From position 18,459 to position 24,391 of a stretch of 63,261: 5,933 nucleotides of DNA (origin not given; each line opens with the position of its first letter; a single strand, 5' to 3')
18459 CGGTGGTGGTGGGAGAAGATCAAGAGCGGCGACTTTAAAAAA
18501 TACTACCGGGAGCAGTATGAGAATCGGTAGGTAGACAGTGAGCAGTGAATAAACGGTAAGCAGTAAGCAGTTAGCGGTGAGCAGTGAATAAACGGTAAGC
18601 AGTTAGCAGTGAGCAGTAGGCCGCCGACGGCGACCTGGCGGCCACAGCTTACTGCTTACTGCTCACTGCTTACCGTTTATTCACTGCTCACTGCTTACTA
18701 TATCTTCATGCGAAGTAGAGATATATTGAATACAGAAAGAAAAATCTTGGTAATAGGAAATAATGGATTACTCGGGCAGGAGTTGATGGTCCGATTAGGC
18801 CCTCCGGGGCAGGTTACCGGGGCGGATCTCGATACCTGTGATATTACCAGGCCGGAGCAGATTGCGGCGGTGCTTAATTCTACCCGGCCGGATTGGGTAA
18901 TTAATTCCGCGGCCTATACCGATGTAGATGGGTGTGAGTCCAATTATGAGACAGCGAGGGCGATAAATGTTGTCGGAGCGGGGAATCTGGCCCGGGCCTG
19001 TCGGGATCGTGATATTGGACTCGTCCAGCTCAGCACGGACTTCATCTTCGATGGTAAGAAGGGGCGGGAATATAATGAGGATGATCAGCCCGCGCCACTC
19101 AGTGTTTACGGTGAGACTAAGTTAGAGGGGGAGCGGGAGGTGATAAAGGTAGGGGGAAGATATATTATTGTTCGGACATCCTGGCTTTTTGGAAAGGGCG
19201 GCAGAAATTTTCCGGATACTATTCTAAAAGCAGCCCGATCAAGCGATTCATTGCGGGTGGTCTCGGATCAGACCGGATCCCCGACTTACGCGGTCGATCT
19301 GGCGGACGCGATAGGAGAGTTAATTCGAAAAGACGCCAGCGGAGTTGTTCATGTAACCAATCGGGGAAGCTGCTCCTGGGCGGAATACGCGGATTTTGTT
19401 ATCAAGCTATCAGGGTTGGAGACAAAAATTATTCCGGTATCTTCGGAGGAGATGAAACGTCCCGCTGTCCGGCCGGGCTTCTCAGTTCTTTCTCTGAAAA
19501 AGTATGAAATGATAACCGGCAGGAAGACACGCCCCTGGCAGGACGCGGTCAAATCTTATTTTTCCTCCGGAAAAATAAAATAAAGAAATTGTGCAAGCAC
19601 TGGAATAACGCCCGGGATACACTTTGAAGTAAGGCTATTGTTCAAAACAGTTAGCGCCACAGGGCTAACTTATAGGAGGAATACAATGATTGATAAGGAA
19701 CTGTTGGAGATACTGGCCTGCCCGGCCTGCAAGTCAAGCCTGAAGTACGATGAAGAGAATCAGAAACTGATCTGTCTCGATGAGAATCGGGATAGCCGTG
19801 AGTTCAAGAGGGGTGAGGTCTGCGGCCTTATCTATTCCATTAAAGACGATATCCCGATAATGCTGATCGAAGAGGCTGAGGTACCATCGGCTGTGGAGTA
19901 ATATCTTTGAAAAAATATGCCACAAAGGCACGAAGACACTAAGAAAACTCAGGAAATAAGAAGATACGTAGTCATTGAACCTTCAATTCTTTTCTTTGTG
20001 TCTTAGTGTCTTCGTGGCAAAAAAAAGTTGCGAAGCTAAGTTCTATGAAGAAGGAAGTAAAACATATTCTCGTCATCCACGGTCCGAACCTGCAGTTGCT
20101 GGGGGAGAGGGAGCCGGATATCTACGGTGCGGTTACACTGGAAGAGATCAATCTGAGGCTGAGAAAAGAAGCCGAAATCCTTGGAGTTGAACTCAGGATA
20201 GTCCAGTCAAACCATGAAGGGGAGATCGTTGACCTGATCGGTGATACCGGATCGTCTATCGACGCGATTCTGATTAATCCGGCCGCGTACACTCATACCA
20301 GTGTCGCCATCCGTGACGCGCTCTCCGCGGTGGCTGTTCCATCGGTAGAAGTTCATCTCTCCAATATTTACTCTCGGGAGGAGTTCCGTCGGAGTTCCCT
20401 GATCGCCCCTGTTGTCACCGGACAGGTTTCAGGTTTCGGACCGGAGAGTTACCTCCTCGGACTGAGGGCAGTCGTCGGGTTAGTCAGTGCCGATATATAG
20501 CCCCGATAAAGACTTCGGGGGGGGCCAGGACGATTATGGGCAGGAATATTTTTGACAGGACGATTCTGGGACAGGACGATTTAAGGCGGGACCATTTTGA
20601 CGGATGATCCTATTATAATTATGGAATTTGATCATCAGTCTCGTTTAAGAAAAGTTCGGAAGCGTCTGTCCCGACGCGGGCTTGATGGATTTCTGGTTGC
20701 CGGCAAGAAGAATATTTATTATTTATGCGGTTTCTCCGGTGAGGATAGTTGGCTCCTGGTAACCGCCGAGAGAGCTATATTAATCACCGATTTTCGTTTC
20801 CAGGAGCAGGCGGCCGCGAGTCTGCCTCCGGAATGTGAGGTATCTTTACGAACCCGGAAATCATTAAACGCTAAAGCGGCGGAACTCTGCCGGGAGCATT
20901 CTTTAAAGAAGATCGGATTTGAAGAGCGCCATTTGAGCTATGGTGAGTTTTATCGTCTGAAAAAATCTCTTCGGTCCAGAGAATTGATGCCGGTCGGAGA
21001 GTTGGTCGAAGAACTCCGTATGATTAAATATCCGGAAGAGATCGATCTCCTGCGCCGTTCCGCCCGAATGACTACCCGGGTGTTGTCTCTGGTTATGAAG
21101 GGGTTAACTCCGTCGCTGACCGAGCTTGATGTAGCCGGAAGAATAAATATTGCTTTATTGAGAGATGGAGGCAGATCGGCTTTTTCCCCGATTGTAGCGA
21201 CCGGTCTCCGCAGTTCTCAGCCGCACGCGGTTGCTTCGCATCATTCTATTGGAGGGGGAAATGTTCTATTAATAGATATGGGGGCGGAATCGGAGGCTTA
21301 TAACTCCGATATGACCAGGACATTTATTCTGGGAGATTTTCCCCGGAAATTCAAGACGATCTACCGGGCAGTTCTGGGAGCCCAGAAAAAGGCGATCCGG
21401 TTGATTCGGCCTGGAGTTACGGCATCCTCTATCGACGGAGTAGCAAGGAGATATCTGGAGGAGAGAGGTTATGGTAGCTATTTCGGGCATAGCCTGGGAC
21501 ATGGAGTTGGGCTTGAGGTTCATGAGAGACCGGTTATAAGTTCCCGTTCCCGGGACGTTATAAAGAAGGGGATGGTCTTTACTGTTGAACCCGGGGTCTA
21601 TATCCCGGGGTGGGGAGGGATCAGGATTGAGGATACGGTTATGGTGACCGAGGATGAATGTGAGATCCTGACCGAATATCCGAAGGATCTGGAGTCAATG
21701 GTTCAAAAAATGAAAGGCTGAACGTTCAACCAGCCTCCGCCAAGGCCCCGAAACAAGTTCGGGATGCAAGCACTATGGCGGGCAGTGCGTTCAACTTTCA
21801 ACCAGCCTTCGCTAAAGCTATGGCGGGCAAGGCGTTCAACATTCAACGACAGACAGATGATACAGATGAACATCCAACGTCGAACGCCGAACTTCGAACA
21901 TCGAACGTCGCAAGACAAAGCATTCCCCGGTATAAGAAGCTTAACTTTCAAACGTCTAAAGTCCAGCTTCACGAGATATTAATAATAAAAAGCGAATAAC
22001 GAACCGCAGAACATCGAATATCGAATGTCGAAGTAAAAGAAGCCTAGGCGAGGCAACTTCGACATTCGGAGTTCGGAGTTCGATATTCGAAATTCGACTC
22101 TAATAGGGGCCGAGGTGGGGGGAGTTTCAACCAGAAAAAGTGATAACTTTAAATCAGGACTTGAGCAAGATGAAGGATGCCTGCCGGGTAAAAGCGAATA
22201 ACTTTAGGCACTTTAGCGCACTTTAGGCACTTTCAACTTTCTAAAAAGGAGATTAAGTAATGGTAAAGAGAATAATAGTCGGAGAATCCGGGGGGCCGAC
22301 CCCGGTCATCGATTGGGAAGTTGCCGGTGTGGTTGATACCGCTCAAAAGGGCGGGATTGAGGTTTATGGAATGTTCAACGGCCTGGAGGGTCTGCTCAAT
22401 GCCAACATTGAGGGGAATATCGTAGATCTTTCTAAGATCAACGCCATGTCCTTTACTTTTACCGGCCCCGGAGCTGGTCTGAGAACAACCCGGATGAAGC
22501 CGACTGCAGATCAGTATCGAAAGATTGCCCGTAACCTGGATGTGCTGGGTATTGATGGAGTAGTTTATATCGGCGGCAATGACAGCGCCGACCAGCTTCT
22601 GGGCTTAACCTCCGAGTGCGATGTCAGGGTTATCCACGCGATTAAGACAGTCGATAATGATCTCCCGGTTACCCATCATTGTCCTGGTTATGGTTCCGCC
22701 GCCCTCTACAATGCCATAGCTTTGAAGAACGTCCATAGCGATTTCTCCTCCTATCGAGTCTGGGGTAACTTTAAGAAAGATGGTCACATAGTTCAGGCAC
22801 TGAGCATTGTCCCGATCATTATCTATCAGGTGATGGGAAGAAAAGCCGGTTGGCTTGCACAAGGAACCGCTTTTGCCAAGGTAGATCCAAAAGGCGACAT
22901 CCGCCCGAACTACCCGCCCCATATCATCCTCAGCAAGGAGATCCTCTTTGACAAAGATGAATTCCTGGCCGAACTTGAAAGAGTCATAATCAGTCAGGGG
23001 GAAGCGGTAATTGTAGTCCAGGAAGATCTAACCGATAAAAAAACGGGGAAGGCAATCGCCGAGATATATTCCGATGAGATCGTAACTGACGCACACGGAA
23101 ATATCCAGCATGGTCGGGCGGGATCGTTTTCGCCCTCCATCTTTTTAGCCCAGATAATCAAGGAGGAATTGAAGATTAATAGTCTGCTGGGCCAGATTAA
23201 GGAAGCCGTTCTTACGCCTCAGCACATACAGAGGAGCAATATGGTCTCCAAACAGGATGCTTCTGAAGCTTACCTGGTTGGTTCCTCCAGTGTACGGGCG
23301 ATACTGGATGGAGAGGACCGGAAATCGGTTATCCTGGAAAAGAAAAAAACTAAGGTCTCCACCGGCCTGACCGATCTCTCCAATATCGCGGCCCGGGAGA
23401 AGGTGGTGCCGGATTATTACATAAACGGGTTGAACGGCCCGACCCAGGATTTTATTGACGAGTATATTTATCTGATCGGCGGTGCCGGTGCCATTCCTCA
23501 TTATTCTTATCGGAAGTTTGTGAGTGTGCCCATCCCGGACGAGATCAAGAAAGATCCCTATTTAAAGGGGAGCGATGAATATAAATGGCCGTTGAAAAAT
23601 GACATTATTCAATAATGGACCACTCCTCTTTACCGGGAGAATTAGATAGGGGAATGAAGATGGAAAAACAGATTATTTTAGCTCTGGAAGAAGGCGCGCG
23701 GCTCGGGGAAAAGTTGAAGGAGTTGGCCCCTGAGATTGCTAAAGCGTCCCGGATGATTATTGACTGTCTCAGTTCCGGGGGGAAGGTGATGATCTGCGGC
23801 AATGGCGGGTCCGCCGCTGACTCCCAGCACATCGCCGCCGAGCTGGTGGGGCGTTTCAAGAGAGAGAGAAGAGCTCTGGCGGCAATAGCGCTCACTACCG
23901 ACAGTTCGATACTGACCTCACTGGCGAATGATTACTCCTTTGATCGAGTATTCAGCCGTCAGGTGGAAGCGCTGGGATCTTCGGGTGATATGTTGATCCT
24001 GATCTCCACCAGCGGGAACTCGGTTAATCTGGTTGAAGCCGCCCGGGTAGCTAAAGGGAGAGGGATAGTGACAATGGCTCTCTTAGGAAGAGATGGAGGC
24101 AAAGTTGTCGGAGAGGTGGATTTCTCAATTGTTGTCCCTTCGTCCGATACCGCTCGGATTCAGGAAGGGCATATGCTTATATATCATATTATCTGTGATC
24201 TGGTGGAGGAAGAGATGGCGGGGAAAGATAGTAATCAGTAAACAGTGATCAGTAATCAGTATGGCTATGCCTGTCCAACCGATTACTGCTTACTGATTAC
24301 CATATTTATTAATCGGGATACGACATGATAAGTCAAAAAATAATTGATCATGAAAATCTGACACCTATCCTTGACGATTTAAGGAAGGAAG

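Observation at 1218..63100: Modular 'word-palindromes' fill almost every intergenic gap (families A-L plus shared modules)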

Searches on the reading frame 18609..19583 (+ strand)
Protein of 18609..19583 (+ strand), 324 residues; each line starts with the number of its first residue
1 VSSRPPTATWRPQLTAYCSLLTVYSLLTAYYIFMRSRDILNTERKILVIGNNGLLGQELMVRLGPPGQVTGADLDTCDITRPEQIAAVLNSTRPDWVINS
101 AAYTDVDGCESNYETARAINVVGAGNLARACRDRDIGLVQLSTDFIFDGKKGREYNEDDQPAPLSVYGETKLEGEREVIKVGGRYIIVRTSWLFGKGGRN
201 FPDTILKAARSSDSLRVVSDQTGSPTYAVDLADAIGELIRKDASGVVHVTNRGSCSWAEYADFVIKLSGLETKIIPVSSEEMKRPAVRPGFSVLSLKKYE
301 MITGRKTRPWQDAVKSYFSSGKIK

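Call 12: search_protein_families(library=ncbifam, proteins=[window:18609-19583:+])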
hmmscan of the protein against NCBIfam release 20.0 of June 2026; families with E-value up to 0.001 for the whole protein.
window:18609-19583:+ (324 aa): 7 families
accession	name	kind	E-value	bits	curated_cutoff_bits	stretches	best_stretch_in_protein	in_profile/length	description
TIGR01214.1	rmlD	equivalog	7.3e-90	300.9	224.05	1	45-319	1-283/285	dTDP-4-dehydrorhamnose reductase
NF007440.0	PRK09987.1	equivalog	2.6e-48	164.8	308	1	45-316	2-288/299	dTDP-4-dehydrorhamnose reductase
TIGR01181.1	dTDP_gluc_dehyt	equivalog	2.7e-08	33.3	365.1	1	76-175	56-159/321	dTDP-glucose 4,6-dehydratase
TIGR01179.1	galE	equivalog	2.7e-06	26.4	262.3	1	54-176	33-154/332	UDP-glucose 4-epimerase GalE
TIGR01746.1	Thioester-redct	subfamily_domain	2.9e-05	23.5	213.35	1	94-282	89-292/371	thioester reductase domain-containing protein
NF042423.1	oxyalk_red_Shew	equivalog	9.5e-05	21.6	580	1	70-184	49-162/331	2-alkyl-3-oxoalkanoate reductase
TIGR03589.1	PseB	equivalog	0.00027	20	407.75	1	95-145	76-127/324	UDP-N-acetylglucosamine 4,6-dehydratase (inverting)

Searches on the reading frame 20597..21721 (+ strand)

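Call 12: search_protein_families(library=ncbifam, proteins=[window:20597-21721:+])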
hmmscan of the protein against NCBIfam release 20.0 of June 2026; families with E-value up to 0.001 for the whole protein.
window:20597-21721:+ (374 aa): 15 families
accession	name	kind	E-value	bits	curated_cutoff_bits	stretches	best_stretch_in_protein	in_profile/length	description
NF040821.1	dipep_PepQ_Arch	equivalog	8.2e-77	258.5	630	1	16-363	2-343/346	Xaa-Pro dipeptidase PepQ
NF007310.0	PRK09795.1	equivalog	1.1e-65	221.8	393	1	17-364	4-354/361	aminopeptidase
NF008131.0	PRK10879.1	equivalog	3.3e-33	115.1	465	2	135-280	165-312/438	Xaa-Pro aminopeptidase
NF038259.1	ectoine_DoeA_2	exception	6e-29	100.9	575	1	12-365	13-383/386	ectoine hydrolase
NF011174.0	PRK14576.1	subfamily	7.4e-28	97.5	487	1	104-366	138-402/405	putative endopeptidase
NF011173.0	PRK14575.1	equivalog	3e-24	85.7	850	1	126-367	161-404/406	putative peptidase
NF011720.0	PRK15173.1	subfamily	5.6e-24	84.8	420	1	129-367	101-341/343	peptidase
TIGR00500.1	met_pdase_I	equivalog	3.6e-22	79.1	171.35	1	143-334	3-203/247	type I methionyl aminopeptidase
TIGR02993.1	ectoine_eutD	equivalog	6.7e-19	68.3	613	1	109-365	124-387/391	ectoine hydrolase DoeA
NF008970.0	PRK12318.1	equivalog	1.4e-17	63.9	267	1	142-335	42-245/291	methionyl aminopeptidase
NF010133.0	PRK13607.1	equivalog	6.4e-17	61.5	339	1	132-277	150-295/443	Xaa-Pro dipeptidase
NF043017.1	DimsulpropLyDddP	equivalog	6.6e-11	41.6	600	1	128-365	190-440/443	dimethylsulfonioproprionate lyase DddP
NF009533.0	PRK12897.1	equivalog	2.9e-08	33.4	488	1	142-336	3-206/248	type I methionyl aminopeptidase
TIGR00501.1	met_pdase_II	equivalog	3.4e-06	26.8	222.65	1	155-332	11-189/295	type II methionyl aminopeptidase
NF005583.0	PRK07281.1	equivalog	5.7e-06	25.8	445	1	255-339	153-240/286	methionyl aminopeptidase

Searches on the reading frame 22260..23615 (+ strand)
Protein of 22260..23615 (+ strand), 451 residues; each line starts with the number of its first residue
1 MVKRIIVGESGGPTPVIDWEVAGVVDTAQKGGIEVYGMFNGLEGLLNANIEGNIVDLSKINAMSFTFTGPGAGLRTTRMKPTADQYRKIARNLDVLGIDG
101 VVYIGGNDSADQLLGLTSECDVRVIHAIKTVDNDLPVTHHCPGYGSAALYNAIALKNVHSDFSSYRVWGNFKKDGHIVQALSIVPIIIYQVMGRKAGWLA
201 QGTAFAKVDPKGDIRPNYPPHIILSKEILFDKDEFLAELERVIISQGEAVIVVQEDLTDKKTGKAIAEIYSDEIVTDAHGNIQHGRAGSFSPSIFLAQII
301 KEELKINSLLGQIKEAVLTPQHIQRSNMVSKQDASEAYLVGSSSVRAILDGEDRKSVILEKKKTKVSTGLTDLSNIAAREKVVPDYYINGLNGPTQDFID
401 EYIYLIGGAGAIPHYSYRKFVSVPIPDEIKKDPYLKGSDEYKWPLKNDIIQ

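Call 12: search_protein_families(library=ncbifam, proteins=[window:22260-23615:+])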
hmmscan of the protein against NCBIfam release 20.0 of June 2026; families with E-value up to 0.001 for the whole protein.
window:22260-23615:+ (451 aa): 11 families
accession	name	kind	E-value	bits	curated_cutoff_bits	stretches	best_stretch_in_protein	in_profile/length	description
NF010675.0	PRK14072.1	subfamily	1.9e-69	234.4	273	1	3-397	4-377/416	diphosphate--fructose-6-phosphate 1-phosphotransferase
NF002872.1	PRK03202.1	subfamily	3e-33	115.2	253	2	3-164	1-159/323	ATP-dependent 6-phosphofructokinase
TIGR02483.1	PFK_mixed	subfamily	6e-25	88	430.55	2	4-164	1-161/325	phosphofructokinase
NF041103.1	PFKA_PPi_Ttgales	equivalog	5e-21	75.2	550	1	10-305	6-281/407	diphosphate--fructose-6-phosphate 1-phosphotransferase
TIGR02482.1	PFKA_ATP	equivalog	9.5e-20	70.8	371.35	1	4-147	1-141/301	6-phosphofructokinase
NF005301.0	PRK06830.1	equivalog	1.2e-12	47.1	400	1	33-354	114-397/445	ATP-dependent 6-phosphofructokinase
NF010674.0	PRK14071.1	equivalog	1.5e-11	43.8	544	1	3-362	5-324/360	ATP-dependent 6-phosphofructokinase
TIGR02478.1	6PF1K_euk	equivalog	3e-10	38.9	708.4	1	4-273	391-637/744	6-phosphofructokinase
NF005482.0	PRK07085.1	subfamily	2e-07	30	446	1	4-167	75-244/558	diphosphate--fructose-6-phosphate 1-phosphotransferase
TIGR02477.1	PFKA_PPi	equivalog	8.1e-07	27.9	587.95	1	10-167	75-238/539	diphosphate--fructose-6-phosphate 1-phosphotransferase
NF005121.0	PRK06555.1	equivalog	0.00039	19.3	395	0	83-227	98-228/404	pyrophosphate--fructose-6-phosphate 1-phosphotransferase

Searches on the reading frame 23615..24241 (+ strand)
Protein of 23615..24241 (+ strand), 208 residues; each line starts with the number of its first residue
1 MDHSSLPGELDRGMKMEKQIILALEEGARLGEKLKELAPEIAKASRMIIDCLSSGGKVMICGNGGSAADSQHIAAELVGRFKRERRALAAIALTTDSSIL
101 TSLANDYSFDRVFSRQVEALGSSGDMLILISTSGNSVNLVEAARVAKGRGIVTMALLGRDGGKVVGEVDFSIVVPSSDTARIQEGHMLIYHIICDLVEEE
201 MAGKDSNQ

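Call 12: search_protein_families(library=ncbifam, proteins=[window:23615-24241:+])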
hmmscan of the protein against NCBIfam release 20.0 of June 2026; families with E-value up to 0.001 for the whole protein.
window:23615-24241:+ (208 aa): 11 families
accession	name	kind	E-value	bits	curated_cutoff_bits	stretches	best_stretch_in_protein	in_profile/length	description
NF010546.0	PRK13936.1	equivalog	1.4e-69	233.8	276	1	15-204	2-195/197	phosphoheptose isomerase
TIGR00441.1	gmhA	equivalog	1.8e-61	206.7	209.45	1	47-198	3-154/154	D-sedoheptulose 7-phosphate isomerase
NF001628.0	PRK00414.1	equivalog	3.8e-46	157.2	265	1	40-202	29-191/192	D-sedoheptulose 7-phosphate isomerase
NF008138.0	PRK10886.1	equivalog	2.5e-45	154.6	352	1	38-201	24-190/196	DnaA initiator-associating protein DiaA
NF010547.0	PRK13938.1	equivalog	2.8e-43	147.9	320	1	47-200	37-190/196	D-sedoheptulose 7-phosphate isomerase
NF003915.0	PRK05441.1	subfamily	2e-08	33.6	168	1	16-174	23-182/300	N-acetylmuramic acid 6-phosphate etherase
NF002805.0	PRK02947.1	subfamily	4.8e-08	32.5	135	1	34-156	18-140/247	sugar isomerase domain-containing protein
NF009222.0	PRK12570.1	subfamily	6.7e-06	25.2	255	1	25-168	39-183/307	N-acetylmuramic acid 6-phosphate etherase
TIGR03127.2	RuMP_HxlB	equivalog_domain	0.00043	20.2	160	0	123-181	72-130/178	6-phospho-3-hexuloisomerase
NF040776.2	AlsR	equivalog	0.00046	19.2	400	0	119-180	172-233/279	transcriptional repressor AlsR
NF008581.0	PRK11543.1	equivalog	0.00099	18.2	481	0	18-78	11-65/321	arabinose-5-phosphate isomerase GutQ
